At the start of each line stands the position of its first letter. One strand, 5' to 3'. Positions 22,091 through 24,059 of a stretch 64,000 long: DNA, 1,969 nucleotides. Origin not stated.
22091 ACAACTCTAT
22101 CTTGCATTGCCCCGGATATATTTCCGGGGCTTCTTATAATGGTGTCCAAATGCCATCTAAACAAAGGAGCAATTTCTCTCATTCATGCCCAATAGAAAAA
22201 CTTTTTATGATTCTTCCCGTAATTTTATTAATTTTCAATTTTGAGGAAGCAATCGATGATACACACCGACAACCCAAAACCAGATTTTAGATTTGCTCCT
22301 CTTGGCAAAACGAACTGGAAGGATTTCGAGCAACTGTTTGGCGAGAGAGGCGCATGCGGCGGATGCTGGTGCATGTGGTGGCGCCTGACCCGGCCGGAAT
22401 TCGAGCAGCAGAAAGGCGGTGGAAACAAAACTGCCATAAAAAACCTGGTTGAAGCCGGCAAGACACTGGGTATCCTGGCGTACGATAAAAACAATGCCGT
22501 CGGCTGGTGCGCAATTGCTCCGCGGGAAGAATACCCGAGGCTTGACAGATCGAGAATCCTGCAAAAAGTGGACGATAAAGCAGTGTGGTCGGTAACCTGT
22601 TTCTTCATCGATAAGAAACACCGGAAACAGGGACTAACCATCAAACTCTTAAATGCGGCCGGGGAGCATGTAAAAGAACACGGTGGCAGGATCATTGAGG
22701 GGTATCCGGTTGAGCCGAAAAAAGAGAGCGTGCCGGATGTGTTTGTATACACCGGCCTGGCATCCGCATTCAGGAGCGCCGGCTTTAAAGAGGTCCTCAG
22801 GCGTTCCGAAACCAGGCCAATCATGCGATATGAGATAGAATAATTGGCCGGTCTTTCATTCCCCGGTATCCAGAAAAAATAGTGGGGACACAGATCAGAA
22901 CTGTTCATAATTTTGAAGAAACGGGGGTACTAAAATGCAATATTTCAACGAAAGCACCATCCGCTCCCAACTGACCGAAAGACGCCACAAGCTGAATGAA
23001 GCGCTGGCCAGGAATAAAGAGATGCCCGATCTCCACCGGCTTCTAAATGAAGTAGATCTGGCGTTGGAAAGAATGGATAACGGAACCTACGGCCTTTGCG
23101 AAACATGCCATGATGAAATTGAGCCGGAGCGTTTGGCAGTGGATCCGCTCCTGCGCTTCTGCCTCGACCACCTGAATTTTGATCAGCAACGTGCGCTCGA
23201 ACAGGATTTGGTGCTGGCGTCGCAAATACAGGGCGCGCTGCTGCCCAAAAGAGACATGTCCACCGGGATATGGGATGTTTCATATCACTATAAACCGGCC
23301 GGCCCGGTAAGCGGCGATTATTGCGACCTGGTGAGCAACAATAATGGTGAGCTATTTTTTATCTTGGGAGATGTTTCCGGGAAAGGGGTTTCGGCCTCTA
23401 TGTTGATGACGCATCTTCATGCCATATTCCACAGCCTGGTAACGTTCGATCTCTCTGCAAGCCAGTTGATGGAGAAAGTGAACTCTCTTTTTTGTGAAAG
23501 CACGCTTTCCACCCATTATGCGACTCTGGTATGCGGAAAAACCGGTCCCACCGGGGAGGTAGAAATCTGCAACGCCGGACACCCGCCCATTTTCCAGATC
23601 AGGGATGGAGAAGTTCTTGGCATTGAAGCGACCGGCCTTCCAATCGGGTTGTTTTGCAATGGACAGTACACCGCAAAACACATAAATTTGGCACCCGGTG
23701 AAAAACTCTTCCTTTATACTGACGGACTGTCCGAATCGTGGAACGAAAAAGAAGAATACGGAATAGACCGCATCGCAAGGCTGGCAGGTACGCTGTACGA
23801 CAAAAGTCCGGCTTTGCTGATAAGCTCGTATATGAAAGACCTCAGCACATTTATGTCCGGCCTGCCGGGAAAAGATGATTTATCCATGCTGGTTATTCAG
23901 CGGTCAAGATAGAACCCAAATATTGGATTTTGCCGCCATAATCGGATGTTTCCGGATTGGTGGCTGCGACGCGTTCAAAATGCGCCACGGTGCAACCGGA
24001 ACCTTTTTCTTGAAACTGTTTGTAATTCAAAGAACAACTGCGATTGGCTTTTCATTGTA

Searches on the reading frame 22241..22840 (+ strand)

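Call 45: search_protein_families(library=pfam, proteins=[window:22241-22840:+], max_evalue=0.001)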
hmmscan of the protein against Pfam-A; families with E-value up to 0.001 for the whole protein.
window:22241-22840:+ (200 aa): 3 families
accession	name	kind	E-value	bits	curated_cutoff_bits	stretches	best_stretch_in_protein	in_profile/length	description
PF00583.31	Acetyltransf_1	-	6.4e-06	26.9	20.7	1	47-152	5-96/116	Acetyltransferase (GNAT) family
PF13508.13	Acetyltransf_7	-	0.0003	21.5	27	1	79-148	7-61/84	Acetyltransferase (GNAT) domain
PF13673.13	Acetyltransf_10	-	0.00044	20.7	23.6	0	64-151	20-87/128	Acetyltransferase (GNAT) domain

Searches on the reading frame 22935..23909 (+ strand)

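Call 45: search_protein_families(library=pfam, proteins=[window:22935-23909:+], max_evalue=0.001)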
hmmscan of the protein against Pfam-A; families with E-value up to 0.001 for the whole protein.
window:22935-23909:+ (325 aa): 2 families
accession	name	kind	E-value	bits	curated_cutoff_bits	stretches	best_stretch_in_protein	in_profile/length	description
PF07228.17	SpoIIE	-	1.9e-40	139.3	25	1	137-323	2-191/192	Stage II sporulation protein E (SpoIIE)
PF01258.23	zf-dskA_traR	-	3.2e-07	30.7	24.9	1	50-78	1-29/36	Prokaryotic dksA/traR C4-type zinc finger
